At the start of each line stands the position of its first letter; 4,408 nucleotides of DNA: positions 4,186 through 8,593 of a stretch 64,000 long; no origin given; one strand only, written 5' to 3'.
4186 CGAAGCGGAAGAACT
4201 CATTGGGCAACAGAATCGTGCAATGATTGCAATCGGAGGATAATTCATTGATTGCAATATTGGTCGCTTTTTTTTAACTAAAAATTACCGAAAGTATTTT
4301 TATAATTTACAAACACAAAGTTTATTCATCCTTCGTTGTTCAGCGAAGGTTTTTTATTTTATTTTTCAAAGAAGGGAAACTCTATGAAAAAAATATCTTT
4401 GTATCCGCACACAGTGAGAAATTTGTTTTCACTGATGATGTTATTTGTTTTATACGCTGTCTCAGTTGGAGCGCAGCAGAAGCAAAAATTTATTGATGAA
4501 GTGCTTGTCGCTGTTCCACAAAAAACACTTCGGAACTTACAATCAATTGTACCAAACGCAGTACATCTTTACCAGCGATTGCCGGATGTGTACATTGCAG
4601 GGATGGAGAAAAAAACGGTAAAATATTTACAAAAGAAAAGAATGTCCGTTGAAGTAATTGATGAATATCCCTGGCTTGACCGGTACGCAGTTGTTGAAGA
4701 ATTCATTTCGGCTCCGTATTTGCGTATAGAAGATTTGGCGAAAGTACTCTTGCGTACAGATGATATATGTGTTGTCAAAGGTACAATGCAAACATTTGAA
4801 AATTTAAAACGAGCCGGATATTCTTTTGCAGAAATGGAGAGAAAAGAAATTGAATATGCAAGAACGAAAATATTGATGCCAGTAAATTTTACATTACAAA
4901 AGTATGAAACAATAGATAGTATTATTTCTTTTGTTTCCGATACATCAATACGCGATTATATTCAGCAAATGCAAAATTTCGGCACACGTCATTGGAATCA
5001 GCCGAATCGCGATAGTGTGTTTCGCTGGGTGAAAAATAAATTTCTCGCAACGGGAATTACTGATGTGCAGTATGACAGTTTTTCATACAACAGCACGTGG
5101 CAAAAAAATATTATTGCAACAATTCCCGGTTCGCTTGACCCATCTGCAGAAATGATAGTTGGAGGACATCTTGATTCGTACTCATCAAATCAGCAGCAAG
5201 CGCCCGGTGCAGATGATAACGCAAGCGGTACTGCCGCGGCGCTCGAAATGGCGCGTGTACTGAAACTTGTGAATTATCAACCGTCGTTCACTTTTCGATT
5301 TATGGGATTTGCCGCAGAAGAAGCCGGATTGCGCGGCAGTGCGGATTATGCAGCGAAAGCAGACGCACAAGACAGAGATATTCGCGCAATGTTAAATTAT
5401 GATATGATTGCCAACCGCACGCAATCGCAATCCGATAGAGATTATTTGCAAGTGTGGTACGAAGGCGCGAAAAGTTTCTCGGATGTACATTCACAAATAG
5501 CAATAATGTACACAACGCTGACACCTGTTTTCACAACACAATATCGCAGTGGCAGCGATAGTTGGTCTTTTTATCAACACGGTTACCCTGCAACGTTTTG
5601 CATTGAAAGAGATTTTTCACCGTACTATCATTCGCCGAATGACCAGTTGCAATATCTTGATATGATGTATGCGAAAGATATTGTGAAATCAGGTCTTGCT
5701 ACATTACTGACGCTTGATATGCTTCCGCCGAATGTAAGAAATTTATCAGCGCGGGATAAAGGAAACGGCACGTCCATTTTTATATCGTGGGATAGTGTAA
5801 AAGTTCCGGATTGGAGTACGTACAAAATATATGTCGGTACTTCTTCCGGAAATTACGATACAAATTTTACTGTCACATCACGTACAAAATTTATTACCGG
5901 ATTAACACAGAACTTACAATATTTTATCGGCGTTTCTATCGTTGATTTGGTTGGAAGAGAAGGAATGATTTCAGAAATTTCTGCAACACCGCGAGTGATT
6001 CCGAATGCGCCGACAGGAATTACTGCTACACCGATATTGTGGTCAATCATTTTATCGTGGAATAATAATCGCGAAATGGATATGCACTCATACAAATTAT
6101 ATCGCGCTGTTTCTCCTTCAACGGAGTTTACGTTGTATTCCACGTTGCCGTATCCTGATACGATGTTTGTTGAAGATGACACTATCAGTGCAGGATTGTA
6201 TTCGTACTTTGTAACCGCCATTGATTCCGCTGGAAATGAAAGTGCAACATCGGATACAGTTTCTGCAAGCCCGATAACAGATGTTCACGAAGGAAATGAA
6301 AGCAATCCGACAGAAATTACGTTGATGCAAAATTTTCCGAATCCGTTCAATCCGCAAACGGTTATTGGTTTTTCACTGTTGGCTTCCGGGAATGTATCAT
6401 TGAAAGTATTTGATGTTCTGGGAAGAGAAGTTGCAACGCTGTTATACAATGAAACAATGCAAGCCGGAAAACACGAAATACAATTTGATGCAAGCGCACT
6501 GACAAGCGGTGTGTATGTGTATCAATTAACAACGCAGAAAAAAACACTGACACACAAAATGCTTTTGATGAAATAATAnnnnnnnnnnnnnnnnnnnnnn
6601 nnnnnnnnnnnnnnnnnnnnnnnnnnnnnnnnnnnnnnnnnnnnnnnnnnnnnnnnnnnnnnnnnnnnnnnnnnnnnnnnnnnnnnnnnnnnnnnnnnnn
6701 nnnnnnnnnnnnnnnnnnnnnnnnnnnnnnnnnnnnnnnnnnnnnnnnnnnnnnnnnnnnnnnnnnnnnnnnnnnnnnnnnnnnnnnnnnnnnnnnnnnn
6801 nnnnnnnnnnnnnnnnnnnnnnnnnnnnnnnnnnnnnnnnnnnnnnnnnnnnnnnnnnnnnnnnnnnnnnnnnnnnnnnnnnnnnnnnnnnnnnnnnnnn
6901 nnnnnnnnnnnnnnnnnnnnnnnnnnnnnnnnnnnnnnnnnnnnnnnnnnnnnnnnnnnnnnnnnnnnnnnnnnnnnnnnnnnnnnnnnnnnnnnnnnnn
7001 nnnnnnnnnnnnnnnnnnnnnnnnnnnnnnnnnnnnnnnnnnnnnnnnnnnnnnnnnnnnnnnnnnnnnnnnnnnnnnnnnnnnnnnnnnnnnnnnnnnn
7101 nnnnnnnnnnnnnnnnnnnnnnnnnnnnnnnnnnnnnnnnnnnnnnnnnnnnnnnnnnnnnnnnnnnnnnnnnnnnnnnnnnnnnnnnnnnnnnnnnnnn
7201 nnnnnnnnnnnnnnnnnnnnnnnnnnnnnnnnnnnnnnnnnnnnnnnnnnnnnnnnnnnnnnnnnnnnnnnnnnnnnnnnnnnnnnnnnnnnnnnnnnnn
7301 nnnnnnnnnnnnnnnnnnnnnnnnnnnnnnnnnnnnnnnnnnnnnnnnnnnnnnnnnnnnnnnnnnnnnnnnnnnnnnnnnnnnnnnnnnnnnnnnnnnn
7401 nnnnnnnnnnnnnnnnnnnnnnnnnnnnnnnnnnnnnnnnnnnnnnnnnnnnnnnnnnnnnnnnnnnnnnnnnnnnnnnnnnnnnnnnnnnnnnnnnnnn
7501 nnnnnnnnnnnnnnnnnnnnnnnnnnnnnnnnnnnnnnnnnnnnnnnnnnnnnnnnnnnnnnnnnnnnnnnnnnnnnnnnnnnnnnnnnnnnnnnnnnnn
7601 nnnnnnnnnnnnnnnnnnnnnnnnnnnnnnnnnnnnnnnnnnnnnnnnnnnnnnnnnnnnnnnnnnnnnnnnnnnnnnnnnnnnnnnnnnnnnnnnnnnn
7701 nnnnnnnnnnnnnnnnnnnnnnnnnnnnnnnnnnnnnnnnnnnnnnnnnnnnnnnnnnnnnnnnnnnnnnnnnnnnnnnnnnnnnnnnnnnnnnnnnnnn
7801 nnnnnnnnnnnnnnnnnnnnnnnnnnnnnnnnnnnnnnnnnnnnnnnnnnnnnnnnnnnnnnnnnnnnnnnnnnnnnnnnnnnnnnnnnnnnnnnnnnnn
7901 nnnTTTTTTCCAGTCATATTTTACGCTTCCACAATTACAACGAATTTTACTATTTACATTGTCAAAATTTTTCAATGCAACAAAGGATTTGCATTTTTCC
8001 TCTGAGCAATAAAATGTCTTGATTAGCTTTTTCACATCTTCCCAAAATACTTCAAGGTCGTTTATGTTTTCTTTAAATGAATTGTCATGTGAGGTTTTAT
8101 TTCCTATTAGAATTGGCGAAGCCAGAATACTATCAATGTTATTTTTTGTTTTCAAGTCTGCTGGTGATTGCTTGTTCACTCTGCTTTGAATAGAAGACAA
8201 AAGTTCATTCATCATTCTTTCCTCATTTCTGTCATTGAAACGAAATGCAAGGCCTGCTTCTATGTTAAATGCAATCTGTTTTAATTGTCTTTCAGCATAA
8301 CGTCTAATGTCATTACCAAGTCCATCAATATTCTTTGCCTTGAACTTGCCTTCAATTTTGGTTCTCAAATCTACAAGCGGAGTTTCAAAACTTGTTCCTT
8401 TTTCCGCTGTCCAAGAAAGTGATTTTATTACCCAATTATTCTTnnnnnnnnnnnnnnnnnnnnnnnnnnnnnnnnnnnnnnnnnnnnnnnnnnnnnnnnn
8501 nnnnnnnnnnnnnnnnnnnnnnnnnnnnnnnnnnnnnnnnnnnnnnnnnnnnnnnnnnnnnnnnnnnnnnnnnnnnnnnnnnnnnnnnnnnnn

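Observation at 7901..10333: ATPase: Walker A, long coiled coil with central CPLC hook, C-terminal signature/Walker B/H-loop, plus appended zinc ribbon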

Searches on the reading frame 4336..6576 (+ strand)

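Call 7: search_protein_families(library=pfam, proteins=[window:4336-6576:+], max_evalue=0.01)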
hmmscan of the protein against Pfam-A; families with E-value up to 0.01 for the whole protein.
window:4336-6576:+ (746 aa): 4 families
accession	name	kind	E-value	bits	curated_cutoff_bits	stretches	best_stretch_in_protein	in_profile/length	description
PF04389.22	Peptidase_M28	-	2e-37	129.2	21.3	1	258-445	1-181/193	Peptidase family M28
PF18962.6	Por_Secre_tail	-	6.7e-11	42.8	27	1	667-742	2-73/75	Secretion system C-terminal sorting domain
PF01546.33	Peptidase_M20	-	2.6e-06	28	24.6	1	289-353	30-93/206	Peptidase family M20/M25/M40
PF13585.12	CHU_C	-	0.0038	17.7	27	0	685-740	27-80/86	CHU_C Type IX secretion signal domain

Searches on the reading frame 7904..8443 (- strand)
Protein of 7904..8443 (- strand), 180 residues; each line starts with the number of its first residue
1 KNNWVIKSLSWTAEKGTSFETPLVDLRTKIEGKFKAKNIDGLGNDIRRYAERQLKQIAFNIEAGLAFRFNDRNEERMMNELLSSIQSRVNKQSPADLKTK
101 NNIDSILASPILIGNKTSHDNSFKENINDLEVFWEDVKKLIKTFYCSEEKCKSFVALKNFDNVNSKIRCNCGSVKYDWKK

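Call 19: search_protein_families(library=pfam, proteins=[window:7904-8443:-], max_evalue=10)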
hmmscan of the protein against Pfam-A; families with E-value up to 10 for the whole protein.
seq(180 aa): 3 families
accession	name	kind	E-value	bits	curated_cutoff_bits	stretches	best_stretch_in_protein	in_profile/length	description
PF01485.27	IBR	-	0.044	14.3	24.3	1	142-173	17-49/65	IBR domain, a half RING-finger domain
PF09468.16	RNase_H2-Ydr279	-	0.052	14.4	25.2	1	44-148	46-147/163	Ydr279p protein family (RNase H2 complex component) wHTH domain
PF10737.14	GerPC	-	0.053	14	22.4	1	31-90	72-131/174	Spore germination protein GerPC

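Call 27: search_protein_representatives(protein=window:7904-8443:-)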
Query: 180 residues. Proteins with E-value up to 0.001 (for the whole library): 143; up to 1e-10: 106; up to 1e-30: 25. The best 143 are listed.
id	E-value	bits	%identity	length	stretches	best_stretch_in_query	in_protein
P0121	7.4e-53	195.2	44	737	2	2-180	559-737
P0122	6.9e-48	179.0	47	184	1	3-180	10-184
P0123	4.5e-45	169.9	49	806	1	3-180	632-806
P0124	4.3e-40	153.7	43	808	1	2-179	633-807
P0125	5.1e-40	153.5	43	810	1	1-179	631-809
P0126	5.1e-40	153.4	42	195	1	2-180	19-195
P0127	1.1e-38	149.1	43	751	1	2-179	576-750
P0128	3.1e-36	141.1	42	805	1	2-179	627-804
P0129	7.3e-36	139.9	41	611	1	2-180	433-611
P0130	1.5e-35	138.9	43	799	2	2-179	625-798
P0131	2.9e-35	138.0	46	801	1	2-179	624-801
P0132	7.1e-35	136.7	45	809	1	1-180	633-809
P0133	1.1e-33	132.8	41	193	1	2-180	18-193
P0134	4.7e-33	130.8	39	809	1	2-180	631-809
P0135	4.8e-33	130.7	43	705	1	2-179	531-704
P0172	7.7e-22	94.3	32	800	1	3-179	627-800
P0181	2.9e-20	89.1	31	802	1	3-179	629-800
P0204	5.1e-16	75.3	29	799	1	3-179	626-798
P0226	8.9e-11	58.3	30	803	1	3-179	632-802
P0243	1.5e-06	44.5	28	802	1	5-176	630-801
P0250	1.9e-05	40.9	31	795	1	5-178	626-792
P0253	4.7e-05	39.6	34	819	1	6-169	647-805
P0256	1.2e-04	38.3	32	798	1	9-148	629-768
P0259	2.3e-04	37.4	27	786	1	35-176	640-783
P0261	8.1e-04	35.6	26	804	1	4-174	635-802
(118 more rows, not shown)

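Call 28: search_protein_families(library=pfam, proteins=[P0243, P0250, P0253, P0259, P0261, P0204, P0226, P0256, P0172, P0181], max_evalue=0.01)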
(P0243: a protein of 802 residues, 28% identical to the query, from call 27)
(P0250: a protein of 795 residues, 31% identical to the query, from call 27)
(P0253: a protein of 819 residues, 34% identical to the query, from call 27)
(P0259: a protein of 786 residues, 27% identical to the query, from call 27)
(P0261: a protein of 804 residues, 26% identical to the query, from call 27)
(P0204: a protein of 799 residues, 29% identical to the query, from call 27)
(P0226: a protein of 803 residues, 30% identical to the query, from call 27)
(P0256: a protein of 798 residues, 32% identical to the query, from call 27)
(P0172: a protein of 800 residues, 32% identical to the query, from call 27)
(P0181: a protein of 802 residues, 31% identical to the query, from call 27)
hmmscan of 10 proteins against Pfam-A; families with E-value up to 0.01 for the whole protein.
P0243 (802 aa): 4 families
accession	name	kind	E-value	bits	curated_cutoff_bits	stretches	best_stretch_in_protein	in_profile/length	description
PF02463.25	SMC_N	-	4.2e-11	43.1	40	1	4-615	2-199/220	RecF/RecN/SMC N terminal domain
PF13476.12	AAA_23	-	1.2e-05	26.5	27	1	10-153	5-142/201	AAA domain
PF13304.12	AAA_21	-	0.00022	21.8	27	0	559-615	240-300/304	AAA domain, putative AbiEii toxin, Type IV TA system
PF11398.14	DUF2813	-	0.0014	18.5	21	1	6-52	5-47/372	Protein of unknown function (DUF2813)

P0250 (795 aa): 9 families
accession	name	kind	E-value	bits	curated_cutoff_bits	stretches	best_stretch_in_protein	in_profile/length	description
PF02463.25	SMC_N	-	1.4e-13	51.2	40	2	4-50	2-50/220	RecF/RecN/SMC N terminal domain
PF13476.12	AAA_23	-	3.4e-12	47.9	27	1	7-73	2-68/201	AAA domain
PF13175.12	AAA_15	-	3.9e-09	37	32.1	1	4-51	3-50/374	AAA ATPase domain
PF13304.12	AAA_21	-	1e-07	32.8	27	1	28-48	3-23/304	AAA domain, putative AbiEii toxin, Type IV TA system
PF13555.12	AAA_29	-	6.6e-07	29.4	27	1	2-51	2-49/61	P-loop containing region of AAA domain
PF13166.12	AAA_13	-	0.00014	21.2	36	0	555-612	513-577/713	AAA domain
PF11398.14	DUF2813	-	0.00034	20.5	21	1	6-50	5-48/372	Protein of unknown function (DUF2813)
PF13514.12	AAA_27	-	0.0018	18.3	22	0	3-48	2-50/206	AAA domain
PF00005.33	ABC_tran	-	0.005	17.9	25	0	23-49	10-36/137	ABC transporter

P0253 (819 aa): 6 families
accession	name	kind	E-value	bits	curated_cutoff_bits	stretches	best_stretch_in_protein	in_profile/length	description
PF02463.25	SMC_N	-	2.3e-13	50.5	40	2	480-635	55-209/220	RecF/RecN/SMC N terminal domain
PF13476.12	AAA_23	-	1.4e-10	42.6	27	1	9-171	1-163/201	AAA domain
PF13304.12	AAA_21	-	3.5e-08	34.3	27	1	32-52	4-24/304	AAA domain, putative AbiEii toxin, Type IV TA system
PF13555.12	AAA_29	-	7.1e-06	26.1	27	1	17-52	14-47/61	P-loop containing region of AAA domain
PF05673.19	DUF815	-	0.00056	19.6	23.8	1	2-73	28-98/249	Protein of unknown function (DUF815)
PF03193.22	RsgA_GTPase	-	0.0089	16.3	30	1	14-60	93-139/174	RsgA GTPase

P0259 (786 aa): 8 families
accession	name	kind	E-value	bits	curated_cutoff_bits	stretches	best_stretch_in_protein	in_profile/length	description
PF02463.25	SMC_N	-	4.2e-14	52.9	40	2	3-57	2-57/220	RecF/RecN/SMC N terminal domain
PF13166.12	AAA_13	-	3.8e-09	36.2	36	1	529-610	499-587/713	AAA domain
PF13175.12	AAA_15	-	7e-09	36.2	32.1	1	1-336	1-260/374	AAA ATPase domain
PF13555.12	AAA_29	-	1.9e-05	24.7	27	1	16-52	15-50/61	P-loop containing region of AAA domain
PF13304.12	AAA_21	-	4.2e-05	24.2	27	1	27-48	2-23/304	AAA domain, putative AbiEii toxin, Type IV TA system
PF13476.12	AAA_23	-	0.00017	22.7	27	1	15-237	12-124/201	AAA domain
PF00005.33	ABC_tran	-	0.00067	20.7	25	0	23-82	10-64/137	ABC transporter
PF13514.12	AAA_27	-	0.0057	16.7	22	1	1-48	1-53/206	AAA domain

P0261 (804 aa): 3 families
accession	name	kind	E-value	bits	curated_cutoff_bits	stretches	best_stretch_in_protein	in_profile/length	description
PF02463.25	SMC_N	-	4.4e-12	46.3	40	1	8-627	2-205/220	RecF/RecN/SMC N terminal domain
PF13476.12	AAA_23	-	4.3e-11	44.3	27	1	10-260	1-196/201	AAA domain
PF13175.12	AAA_15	-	6e-05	23.3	32.1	1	8-58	3-50/374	AAA ATPase domain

P0204 (799 aa): 5 families
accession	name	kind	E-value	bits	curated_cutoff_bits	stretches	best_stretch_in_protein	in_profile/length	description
PF02463.25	SMC_N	-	1.8e-13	50.9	40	1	7-612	2-199/220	RecF/RecN/SMC N terminal domain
PF13476.12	AAA_23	-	7.1e-08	33.8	27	1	9-261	1-182/201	AAA domain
PF13175.12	AAA_15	-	6.9e-07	29.6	32.1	1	6-418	2-273/374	AAA ATPase domain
PF13304.12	AAA_21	-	3.6e-06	27.7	27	1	34-56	3-25/304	AAA domain, putative AbiEii toxin, Type IV TA system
PF13555.12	AAA_29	-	0.0017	18.5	27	1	32-51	24-43/61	P-loop containing region of AAA domain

P0226 (803 aa): 2 families
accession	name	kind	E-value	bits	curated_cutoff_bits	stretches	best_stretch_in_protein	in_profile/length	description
PF02463.25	SMC_N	-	3e-13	50.2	40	1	9-625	3-204/220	RecF/RecN/SMC N terminal domain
PF13476.12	AAA_23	-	1.7e-07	32.5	27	1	10-268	1-199/201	AAA domain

P0256 (798 aa): 6 families
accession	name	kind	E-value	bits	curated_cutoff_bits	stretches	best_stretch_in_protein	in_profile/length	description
PF02463.25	SMC_N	-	5.2e-15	55.9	40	1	3-621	2-216/220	RecF/RecN/SMC N terminal domain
PF13304.12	AAA_21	-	2.9e-06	28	27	1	28-117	3-98/304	AAA domain, putative AbiEii toxin, Type IV TA system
PF13175.12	AAA_15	-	7.2e-06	26.3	32.1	1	1-350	1-266/374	AAA ATPase domain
PF13476.12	AAA_23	-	0.00018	22.6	27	0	5-229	1-177/201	AAA domain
PF00005.33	ABC_tran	-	0.00039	21.5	25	1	17-77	4-68/137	ABC transporter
PF13555.12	AAA_29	-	0.00091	19.4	27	1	24-51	23-49/61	P-loop containing region of AAA domain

P0172 (800 aa): 7 families
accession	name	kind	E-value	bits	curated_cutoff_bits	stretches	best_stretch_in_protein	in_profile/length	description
PF02463.25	SMC_N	-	6.2e-13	49.1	40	1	3-623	2-209/220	RecF/RecN/SMC N terminal domain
PF13476.12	AAA_23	-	2.3e-11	45.1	27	1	5-255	1-193/201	AAA domain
PF13555.12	AAA_29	-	4.5e-06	26.8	27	1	5-45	3-42/61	P-loop containing region of AAA domain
PF00005.33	ABC_tran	-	5e-05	24.4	25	1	17-123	3-96/137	ABC transporter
PF11398.14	DUF2813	-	7e-05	22.8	21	1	1-183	1-170/372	Protein of unknown function (DUF2813)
PF13175.12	AAA_15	-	0.00013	22.2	32.1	1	1-299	1-266/374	AAA ATPase domain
PF13304.12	AAA_21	-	0.0015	19.1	27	1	29-96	3-83/304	AAA domain, putative AbiEii toxin, Type IV TA system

P0181 (802 aa): 5 families
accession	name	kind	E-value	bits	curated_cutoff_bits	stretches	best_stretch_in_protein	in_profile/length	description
PF02463.25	SMC_N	-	1.7e-12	47.7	40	1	4-619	2-203/220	RecF/RecN/SMC N terminal domain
PF13476.12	AAA_23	-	1.2e-08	36.3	27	1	6-302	1-185/201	AAA domain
PF13304.12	AAA_21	-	0.0012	19.5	27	1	31-50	3-22/304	AAA domain, putative AbiEii toxin, Type IV TA system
PF00005.33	ABC_tran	-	0.0021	19.1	25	1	28-118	12-95/137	ABC transporter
PF13555.12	AAA_29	-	0.0035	17.5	27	1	21-47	17-42/61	P-loop containing region of AAA domain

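Call 38: search_solved_structures(query=A4, max_evalue=10)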
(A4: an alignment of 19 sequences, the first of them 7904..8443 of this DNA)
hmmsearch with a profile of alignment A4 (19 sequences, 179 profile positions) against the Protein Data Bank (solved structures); distinct sequences matched with E-value up to 10: 4.
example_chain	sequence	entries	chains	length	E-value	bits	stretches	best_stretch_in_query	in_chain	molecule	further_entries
2xzr_A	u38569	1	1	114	0.17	14.9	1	54-151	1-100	IMMUNOGLOBULIN-BINDING PROTEIN EIBD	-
8ur2_A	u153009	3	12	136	0.24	14.3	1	23-94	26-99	MACROPHAGE MIGRATION INHIBITORY FACTOR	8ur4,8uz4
1mnt_A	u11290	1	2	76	1.2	12.1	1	59-105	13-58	MNT REPRESSOR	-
4nw4_A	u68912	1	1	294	1.2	12.1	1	21-53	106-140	Lipoprotein S-layer protein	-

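Call 45: predict_structure(alignment_id=A4)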
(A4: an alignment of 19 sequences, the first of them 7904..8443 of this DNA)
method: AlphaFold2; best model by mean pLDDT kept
length: 180 residues; sequences in the alignment: 19
mean_pLDDT: 73.4   pTM: 0.71
mean pLDDT of the five models: 73.4, 71.1, 58.3, 44.2, 43.8
residues with pLDDT >= 90: 2; 70-90: 128; 50-70: 22; < 50: 28
segments of 3 or more residues with pLDDT < 50: 1-12, 15-20, 113-120
pLDDT, mean of each block of 10 residues (from residue 1): 42 46 71 86 81 86 78 65 87 79 70 45 70 85 81 83 86 81
secondary structure, 60 per line:
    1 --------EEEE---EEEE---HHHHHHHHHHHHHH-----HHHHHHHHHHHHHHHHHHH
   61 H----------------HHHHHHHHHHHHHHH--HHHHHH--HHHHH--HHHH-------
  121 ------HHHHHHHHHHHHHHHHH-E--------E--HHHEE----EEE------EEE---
elements in order: E9-12 E16-19 H23-36 H42-61 H78-92 H95-100 H103-107 H110-113 H127-143 E166-168 E175-177

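Call 50: fold_search(model_id=the predicted structure, library=pdb)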
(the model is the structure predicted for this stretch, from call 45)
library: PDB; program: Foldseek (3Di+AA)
matches with E <= 10: 345; with E <= 0.001: 0
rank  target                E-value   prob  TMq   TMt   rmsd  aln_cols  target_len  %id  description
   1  2q00_A                4.8e-02  0.99  0.43  0.60   5.2       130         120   13  Crystal structure of the P95883_SULSO protein from Sulfolobus solfataricus. NESG target SsR10. (released 2007-05-29)
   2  2q00_B                9.0e-02  0.99  0.43  0.59   5.1       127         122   16  Crystal structure of the P95883_SULSO protein from Sulfolobus solfataricus. NESG target SsR10. (released 2007-05-29)
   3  7eqf_B                1.8e-01  0.23  0.22  0.21  11.9       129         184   14  Crystal Structure of a Transcription Factor in complex with Ligand (released 2022-04-27)
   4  2jpu_MODEL_1_A        8.4e-01  0.60  0.39  0.51   7.0       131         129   14  solution structure of NESG target SsR10, Orf c02003 protein (released 2007-07-03)
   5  4uhr                  8.9e-01  0.07  0.17  0.11  19.4       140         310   13  Thermostabilised HUMAN A2a Receptor with CGS21680 bound (released 2015-04-08)
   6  1o3u                  1.1e+00  0.35  0.32  0.43   6.4       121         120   10  Crystal structure of an hepn domain protein (tm0613) from thermotoga maritima at 1.75 A resolution (released 2003-04-22)
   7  7eqe_C                1.2e+00  0.08  0.22  0.22  13.7       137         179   13  Crystal Structure of a transcription factor (released 2022-04-27)
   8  2yin_A                1.2e+00  0.06  0.17  0.09  14.3       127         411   12  STRUCTURE OF THE COMPLEX BETWEEN Dock2 AND Rac1. (released 2011-05-25)
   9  6gkf_G                1.3e+00  0.11  0.17  0.15  15.6       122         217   16  Structure of 14-3-3 gamma in complex with caspase-2 14-3-3 binding motif Ser139 (released 2018-10-17)
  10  6evm_A                1.3e+00  0.08  0.15  0.26  15.9       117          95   14  Crystal structure of a Pro-9 complexed peptide-substrate-binding domain of human type II collagen prolyl 4-hydroxylase (released 2018-09-12)
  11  6xyn                  1.5e+00  0.04  0.14  0.15  15.1       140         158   14  Crystal structure of a proteolytic fragment of NarQ comprising sensor and TM domains (released 2020-03-04)
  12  2hsb                  1.6e+00  0.33  0.37  0.48   6.0       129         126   12  Crystal structure of a hepn domain containing protein (af_0298) from archaeoglobus fulgidus at 1.95 A resolution (released 2006-08-15)
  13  7ah0                  1.6e+00  0.23  0.30  0.47  10.6       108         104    9  Crystal structure of the de novo designed two-heme binding protein, 4D2 (released 2021-10-06)
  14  3mv2_A                1.6e+00  0.04  0.18  0.12  16.3       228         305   11  Crystal Structure of a-COP in Complex with e-COP (released 2010-06-16)
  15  3lw1_A                1.7e+00  0.10  0.17  0.14  15.6       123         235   10  Binary complex of 14-3-3 sigma and p53 pT387-peptide (released 2010-03-23)
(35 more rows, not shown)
